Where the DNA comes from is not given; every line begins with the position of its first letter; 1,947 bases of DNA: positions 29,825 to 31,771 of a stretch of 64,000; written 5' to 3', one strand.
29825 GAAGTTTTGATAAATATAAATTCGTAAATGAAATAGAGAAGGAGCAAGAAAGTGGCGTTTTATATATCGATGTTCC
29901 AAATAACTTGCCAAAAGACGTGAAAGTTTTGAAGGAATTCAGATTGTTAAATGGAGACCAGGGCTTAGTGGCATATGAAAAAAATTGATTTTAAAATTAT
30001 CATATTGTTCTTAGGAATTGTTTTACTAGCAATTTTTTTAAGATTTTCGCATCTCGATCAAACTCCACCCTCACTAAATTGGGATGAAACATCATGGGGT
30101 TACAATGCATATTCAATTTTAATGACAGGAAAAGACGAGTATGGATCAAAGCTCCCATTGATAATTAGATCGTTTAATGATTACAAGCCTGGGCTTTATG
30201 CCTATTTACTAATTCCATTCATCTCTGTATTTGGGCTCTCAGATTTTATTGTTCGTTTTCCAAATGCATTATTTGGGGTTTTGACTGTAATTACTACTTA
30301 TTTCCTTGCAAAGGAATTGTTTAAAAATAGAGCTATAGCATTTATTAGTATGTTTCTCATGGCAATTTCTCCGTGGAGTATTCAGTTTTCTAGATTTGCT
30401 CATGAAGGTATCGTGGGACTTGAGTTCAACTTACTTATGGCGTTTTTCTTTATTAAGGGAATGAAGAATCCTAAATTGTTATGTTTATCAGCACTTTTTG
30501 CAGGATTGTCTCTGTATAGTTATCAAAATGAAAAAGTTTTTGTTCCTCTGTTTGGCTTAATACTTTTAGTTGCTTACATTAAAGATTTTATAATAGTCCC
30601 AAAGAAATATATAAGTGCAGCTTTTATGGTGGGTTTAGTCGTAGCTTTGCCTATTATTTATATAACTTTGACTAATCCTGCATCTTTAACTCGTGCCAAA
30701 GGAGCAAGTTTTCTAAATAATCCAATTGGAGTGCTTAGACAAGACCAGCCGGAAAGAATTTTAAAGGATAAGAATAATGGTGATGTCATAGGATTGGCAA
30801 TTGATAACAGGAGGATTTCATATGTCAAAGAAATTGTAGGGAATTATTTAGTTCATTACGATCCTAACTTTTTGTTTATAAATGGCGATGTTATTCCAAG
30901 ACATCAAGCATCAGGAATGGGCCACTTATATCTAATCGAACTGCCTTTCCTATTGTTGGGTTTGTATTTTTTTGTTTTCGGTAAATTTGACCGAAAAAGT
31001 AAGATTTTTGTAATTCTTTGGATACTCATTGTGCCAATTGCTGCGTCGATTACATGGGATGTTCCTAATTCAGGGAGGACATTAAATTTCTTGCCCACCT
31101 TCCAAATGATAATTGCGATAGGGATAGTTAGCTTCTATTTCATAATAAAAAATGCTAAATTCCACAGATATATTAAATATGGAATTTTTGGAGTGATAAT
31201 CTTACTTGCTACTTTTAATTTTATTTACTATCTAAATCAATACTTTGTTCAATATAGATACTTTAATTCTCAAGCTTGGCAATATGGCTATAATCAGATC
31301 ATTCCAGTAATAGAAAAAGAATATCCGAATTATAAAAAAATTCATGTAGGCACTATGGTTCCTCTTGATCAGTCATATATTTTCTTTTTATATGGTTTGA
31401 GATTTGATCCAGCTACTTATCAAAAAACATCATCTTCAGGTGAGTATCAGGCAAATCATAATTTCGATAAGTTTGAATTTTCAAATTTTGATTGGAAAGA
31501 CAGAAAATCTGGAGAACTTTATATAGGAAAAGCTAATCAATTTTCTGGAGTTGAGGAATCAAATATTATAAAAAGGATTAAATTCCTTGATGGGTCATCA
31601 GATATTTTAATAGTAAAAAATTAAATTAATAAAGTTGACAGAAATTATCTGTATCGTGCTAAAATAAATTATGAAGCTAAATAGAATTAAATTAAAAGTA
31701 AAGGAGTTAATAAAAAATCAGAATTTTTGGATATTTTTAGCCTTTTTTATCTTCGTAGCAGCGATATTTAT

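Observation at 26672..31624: Three tandem ArnT/PMT-like GT-C paralogues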

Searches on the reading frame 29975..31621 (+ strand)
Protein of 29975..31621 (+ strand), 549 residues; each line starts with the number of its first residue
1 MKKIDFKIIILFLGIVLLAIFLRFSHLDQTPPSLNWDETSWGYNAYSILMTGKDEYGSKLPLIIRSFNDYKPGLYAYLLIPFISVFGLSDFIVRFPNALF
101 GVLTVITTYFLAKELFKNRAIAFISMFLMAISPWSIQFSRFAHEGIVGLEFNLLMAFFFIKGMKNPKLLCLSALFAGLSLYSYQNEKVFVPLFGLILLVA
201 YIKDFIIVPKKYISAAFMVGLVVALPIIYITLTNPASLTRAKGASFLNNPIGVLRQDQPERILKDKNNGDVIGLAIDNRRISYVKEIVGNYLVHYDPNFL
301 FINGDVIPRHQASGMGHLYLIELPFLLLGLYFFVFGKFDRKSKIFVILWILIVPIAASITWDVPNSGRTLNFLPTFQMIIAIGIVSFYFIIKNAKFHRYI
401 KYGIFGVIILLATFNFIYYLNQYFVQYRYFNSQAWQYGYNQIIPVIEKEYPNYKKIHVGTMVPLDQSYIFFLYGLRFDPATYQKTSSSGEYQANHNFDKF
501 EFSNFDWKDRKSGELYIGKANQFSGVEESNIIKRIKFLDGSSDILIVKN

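Call 4: search_protein_families(library=pfam, proteins=[window:29975-31621:+], max_evalue=0.1)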
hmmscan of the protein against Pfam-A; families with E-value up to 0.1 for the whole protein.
window:29975-31621:+ (549 aa): 2 families
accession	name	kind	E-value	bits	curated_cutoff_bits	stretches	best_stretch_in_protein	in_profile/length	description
PF13231.12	PMT_2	-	1.2e-13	52.1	26.1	1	71-229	2-159/160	Dolichyl-phosphate-mannose-protein mannosyltransferase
PF02366.24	PMT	-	2.2e-07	31.2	22.7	1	17-180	5-177/245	Dolichyl-phosphate-mannose-protein mannosyltransferase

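Call 10: search_protein_families(library=ncbifam, proteins=[window:29975-31621:+], max_evalue=0.01)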
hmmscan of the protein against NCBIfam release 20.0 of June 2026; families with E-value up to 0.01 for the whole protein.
window:29975-31621:+ (549 aa): 1 family
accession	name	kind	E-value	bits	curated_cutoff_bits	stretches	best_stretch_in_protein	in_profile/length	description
TIGR03663.1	TIGR03663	subfamily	1.1e-16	61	126.25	1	11-212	3-193/435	flippase activity-associated protein Agl23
